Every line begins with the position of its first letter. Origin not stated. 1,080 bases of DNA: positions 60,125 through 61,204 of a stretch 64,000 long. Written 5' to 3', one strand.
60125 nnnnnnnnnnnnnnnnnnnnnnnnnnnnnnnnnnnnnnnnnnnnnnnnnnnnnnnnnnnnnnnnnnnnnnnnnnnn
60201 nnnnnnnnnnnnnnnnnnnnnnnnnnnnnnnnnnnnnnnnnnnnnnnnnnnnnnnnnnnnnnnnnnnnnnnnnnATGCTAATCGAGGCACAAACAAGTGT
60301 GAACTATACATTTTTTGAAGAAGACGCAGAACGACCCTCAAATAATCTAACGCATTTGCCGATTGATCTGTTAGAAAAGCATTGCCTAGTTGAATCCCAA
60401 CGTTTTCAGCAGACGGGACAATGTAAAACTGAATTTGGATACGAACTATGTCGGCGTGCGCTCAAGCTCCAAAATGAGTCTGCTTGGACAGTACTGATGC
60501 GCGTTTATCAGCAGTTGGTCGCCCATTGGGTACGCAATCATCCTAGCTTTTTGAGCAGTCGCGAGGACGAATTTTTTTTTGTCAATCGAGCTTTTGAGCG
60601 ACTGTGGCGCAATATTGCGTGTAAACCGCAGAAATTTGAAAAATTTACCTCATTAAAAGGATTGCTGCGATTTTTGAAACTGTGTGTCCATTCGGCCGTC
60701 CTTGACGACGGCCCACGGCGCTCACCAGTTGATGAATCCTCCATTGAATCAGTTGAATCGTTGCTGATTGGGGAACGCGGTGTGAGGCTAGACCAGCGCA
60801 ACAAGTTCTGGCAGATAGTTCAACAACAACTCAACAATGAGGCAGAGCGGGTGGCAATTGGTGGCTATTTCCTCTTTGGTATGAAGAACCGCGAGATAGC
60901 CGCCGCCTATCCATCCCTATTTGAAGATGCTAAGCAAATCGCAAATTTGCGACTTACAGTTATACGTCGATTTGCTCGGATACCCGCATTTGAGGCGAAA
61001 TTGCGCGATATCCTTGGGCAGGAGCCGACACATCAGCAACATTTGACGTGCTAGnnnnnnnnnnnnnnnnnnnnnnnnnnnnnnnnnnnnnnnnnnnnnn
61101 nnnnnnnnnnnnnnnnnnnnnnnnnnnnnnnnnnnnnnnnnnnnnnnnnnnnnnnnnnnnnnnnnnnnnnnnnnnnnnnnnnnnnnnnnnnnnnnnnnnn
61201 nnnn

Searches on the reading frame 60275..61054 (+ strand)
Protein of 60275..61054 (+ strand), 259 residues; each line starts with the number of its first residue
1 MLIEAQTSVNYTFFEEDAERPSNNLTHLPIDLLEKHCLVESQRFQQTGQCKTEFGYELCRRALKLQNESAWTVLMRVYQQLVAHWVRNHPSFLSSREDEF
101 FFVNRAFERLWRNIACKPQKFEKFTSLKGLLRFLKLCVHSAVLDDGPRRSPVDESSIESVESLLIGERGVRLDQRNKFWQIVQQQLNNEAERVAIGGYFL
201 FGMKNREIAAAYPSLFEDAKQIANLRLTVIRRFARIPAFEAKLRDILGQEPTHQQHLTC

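Call 31: search_protein_families(library=pfam, proteins=[window:60275-61054:+], max_evalue=0.01)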
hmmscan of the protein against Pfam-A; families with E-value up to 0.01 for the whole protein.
window:60275-61054:+ (259 aa): 0 families

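Call 97: search_protein_families(library=ncbifam, proteins=[window:60275-61054:+], max_evalue=0.01)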
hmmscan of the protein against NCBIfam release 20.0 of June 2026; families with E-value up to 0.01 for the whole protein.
window:60275-61054:+ (259 aa): 1 family
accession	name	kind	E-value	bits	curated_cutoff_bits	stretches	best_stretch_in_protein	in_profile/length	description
TIGR02937.1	sigma70-ECF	superfamily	0.00077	19.1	42.9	1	70-211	2-142/165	sigma-70 family RNA polymerase sigma factor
